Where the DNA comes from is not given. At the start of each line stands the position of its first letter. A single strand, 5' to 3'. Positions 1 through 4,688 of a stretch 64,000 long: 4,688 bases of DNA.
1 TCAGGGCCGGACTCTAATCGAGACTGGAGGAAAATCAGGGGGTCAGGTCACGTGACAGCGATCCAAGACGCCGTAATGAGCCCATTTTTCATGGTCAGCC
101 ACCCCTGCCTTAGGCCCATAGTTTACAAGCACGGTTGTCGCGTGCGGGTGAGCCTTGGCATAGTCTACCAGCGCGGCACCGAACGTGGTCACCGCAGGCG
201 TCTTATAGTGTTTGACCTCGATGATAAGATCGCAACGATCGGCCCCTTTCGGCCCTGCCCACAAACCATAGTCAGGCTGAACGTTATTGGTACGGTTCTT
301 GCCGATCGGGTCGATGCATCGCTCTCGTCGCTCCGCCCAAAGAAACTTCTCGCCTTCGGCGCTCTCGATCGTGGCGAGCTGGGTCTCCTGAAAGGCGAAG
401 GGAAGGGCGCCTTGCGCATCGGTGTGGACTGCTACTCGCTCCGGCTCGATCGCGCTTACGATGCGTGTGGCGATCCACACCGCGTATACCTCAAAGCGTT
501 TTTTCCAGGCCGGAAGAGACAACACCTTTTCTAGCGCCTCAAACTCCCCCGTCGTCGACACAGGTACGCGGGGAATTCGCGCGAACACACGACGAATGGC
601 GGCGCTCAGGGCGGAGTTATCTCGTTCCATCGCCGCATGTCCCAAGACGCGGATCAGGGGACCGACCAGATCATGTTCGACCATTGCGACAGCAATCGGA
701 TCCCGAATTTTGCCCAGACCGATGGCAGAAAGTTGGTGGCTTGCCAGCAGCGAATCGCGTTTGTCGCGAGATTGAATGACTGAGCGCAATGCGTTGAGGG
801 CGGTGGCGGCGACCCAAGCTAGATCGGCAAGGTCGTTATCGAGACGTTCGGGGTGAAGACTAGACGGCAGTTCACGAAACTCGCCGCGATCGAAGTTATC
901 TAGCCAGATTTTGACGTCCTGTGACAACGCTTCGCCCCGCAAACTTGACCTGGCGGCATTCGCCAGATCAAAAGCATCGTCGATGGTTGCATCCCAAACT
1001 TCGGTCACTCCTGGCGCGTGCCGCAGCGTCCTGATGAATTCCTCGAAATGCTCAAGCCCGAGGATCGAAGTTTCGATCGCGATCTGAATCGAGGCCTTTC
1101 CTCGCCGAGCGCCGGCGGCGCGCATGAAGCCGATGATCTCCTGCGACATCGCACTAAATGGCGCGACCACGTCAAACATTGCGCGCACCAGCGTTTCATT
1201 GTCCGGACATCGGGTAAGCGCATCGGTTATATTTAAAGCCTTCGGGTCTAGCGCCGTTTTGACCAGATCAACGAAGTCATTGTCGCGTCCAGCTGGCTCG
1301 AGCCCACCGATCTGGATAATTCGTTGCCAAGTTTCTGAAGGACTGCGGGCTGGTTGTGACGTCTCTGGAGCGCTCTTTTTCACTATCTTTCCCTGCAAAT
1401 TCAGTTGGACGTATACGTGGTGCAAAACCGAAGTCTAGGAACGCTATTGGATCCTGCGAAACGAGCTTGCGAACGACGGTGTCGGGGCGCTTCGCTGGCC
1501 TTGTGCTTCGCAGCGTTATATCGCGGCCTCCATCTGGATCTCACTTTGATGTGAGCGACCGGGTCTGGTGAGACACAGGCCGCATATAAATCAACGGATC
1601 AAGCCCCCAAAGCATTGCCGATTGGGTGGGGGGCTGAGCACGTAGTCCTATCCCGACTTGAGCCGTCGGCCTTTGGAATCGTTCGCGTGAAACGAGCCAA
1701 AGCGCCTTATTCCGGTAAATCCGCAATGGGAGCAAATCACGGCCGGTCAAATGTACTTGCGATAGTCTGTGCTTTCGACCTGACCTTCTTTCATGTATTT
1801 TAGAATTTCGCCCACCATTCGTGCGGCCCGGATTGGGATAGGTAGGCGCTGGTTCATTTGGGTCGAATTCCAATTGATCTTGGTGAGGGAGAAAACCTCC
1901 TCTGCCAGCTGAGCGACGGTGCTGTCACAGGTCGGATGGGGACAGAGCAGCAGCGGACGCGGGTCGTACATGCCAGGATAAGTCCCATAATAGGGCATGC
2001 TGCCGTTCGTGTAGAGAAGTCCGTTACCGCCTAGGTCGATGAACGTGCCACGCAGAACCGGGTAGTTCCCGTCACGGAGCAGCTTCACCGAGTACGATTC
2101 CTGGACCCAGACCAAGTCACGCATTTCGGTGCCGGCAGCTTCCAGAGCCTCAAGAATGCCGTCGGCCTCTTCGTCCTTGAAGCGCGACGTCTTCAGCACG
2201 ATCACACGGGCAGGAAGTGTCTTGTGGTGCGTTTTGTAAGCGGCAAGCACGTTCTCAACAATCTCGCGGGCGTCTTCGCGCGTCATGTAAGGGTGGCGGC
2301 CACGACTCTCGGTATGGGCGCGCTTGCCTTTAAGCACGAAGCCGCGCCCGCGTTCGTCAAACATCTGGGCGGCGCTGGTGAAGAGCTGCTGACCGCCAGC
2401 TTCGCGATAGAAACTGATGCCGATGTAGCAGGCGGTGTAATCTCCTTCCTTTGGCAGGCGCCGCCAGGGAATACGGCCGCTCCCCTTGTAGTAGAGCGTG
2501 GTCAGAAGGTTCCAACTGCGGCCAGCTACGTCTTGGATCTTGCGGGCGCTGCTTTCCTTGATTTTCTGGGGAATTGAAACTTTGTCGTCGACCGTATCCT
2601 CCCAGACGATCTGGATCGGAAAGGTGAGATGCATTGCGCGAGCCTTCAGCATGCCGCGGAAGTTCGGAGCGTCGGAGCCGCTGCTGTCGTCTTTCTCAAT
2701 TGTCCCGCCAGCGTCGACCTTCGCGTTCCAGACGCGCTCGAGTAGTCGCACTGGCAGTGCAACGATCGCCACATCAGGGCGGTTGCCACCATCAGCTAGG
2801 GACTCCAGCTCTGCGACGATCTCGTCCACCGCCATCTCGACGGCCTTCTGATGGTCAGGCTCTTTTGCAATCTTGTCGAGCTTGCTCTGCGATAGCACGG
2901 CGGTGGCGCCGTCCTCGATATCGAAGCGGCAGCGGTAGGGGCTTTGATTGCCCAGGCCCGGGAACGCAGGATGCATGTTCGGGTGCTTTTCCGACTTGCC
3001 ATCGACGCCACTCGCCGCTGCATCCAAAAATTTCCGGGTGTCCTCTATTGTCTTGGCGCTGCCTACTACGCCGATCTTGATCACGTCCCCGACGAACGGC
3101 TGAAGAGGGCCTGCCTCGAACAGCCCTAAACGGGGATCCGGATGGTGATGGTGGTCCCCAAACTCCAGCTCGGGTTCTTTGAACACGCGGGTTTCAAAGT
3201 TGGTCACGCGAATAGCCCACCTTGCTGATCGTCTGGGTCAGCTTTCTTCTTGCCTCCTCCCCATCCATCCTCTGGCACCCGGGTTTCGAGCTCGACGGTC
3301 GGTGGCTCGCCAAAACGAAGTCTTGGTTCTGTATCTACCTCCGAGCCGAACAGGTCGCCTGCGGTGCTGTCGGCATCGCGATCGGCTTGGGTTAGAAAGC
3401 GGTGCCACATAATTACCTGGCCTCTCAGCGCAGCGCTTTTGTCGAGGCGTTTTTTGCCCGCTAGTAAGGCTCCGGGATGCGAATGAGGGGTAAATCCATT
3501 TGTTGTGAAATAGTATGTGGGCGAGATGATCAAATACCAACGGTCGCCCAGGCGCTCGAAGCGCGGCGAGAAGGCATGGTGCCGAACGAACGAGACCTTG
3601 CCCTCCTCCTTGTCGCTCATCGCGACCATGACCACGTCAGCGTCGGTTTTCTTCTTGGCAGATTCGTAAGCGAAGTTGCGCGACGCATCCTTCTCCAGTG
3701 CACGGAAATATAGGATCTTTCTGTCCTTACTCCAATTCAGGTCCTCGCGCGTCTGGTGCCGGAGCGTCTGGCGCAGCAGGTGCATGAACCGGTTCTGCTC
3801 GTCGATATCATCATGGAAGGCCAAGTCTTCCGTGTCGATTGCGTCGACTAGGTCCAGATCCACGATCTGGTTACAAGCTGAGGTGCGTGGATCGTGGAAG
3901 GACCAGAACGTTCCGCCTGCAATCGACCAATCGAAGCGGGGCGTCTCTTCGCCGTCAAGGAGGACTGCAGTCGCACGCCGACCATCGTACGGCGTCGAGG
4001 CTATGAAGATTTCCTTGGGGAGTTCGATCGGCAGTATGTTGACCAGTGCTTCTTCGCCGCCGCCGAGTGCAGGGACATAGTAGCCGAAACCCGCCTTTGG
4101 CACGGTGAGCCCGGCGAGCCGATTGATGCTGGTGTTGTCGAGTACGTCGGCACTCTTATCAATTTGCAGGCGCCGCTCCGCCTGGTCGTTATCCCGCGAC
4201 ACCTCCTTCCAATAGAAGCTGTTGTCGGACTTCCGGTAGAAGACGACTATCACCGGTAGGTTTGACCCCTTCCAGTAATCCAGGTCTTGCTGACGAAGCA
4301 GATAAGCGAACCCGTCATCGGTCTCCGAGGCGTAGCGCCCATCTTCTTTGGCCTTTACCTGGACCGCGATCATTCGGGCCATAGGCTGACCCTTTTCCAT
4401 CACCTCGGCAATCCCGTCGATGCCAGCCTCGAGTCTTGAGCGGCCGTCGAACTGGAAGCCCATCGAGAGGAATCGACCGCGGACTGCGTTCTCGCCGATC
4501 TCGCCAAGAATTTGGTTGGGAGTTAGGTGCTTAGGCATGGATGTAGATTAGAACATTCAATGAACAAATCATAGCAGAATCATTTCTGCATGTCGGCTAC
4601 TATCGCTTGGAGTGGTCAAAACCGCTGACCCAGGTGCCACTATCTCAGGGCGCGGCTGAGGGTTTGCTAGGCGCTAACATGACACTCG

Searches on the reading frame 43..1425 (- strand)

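Call 4: search_protein_families(library=pfam, proteins=[window:43-1425:-], max_evalue=0.01)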
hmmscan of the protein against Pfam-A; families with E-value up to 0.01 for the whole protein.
window:43-1425:- (460 aa): 0 families

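Call 5: search_protein_families(library=padloc, proteins=[window:43-1425:-], max_evalue=0.01)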
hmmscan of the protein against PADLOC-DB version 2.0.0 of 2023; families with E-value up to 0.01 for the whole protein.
window:43-1425:- (460 aa): 0 families

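Call 6: search_protein_families(library=ncbifam, proteins=[window:43-1425:-], max_evalue=0.1)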
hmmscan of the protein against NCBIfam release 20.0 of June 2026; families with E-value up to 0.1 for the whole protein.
window:43-1425:- (460 aa): 1 family
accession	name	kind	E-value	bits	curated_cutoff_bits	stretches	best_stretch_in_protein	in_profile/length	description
NF010649.0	PRK14048.1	equivalog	0.087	11.9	374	0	203-306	18-122/374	ferrichrome/ferrioxamine B periplasmic transporter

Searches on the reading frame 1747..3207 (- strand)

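Call 4: search_protein_families(library=pfam, proteins=[window:1747-3207:-], max_evalue=0.01)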
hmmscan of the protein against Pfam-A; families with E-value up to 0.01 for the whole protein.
window:1747-3207:- (486 aa): 1 family
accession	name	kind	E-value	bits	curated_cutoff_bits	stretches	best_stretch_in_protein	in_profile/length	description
PF02171.23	Piwi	-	0.0013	18.5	28.9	0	312-366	127-192/302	Piwi domain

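Call 5: search_protein_families(library=padloc, proteins=[window:1747-3207:-], max_evalue=0.01)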
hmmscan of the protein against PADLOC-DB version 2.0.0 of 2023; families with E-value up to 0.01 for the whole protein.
window:1747-3207:- (486 aa): 15 families
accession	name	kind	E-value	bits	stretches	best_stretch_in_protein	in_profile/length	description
PDLC02376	pAgo_I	-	3.9e-173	574.8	1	4-486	1-455/455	Class I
PDLC02436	pAgo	-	1.4e-122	407.9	1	9-485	10-459/460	-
PDLC02378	pAgo_I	-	2.9e-76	255.3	1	6-486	4-493/493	Class I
PDLC02392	pAgo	-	6.5e-49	164.7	1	128-476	6-335/346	-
PDLC02377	pAgo_I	-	3.1e-48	162.7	1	7-486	9-457/457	Class I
PDLC02384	pAgo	-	6.5e-39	131.9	1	9-486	571-1030/1030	-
PDLC02420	Aga_SIR2-PNTD1-PNTD2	-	1e-30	104.8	1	214-485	728-1009/1010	Class I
PDLC02428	PprPIWI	-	1.6e-13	48.3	1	186-463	404-643/666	-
PDLC02387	pAgo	-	2.2e-09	34.3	1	309-465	502-650/672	-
PDLC02397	pAgo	-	1e-08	32.5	1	222-480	337-570/578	-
PDLC02394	pAgo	-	1.1e-08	31.4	1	244-463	873-1092/1121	-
PDLC02389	pAgo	-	1.3e-07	28.5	1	243-479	508-728/733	-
PDLC02388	pAgo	-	2e-07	27.7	1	187-476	447-708/716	-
PDLC02385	pAgo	-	0.0025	14.7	1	429-477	616-663/674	-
PDLC02386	pAgo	-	0.004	13.7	1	230-354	460-574/697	-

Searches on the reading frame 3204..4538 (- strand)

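Call 4: search_protein_families(library=pfam, proteins=[window:3204-4538:-], max_evalue=0.01)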
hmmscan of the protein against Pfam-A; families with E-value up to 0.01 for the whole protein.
window:3204-4538:- (444 aa): 1 family
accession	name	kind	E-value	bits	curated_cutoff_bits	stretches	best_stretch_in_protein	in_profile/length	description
PF14280.11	DUF4365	-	4.9e-25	88.6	24.3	1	13-142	2-136/139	Domain of unknown function (DUF4365)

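Call 5: search_protein_families(library=padloc, proteins=[window:3204-4538:-], max_evalue=0.01)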
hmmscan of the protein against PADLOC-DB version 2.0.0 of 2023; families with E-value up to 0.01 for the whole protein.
window:3204-4538:- (444 aa): 6 families
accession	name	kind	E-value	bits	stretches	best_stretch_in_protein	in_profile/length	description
PDLC02398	Aga_REase-PNTD1-PNTD2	-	9.5e-175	579.7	1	1-442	1-427/429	Class I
PDLC02415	Aga_REase-PNTD1-PNTD2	-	9e-147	487.3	1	3-439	2-419/423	Class I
PDLC02399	Aga_REase-PNTD1-PNTD2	-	4.8e-38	129.3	1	166-438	190-462/463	Class I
PDLC02402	Aga_SIR2-PNTD1-PNTD2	-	4.5e-24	82.6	1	166-385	587-807/876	Class I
PDLC02418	Aga_SIR2-Kinase-PNTD1-PNTD2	-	1.8e-18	64.2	1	167-350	466-647/756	Class I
PDLC02417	Aga_REase_Archaea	-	3.9e-11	41.1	1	172-425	171-402/416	Class I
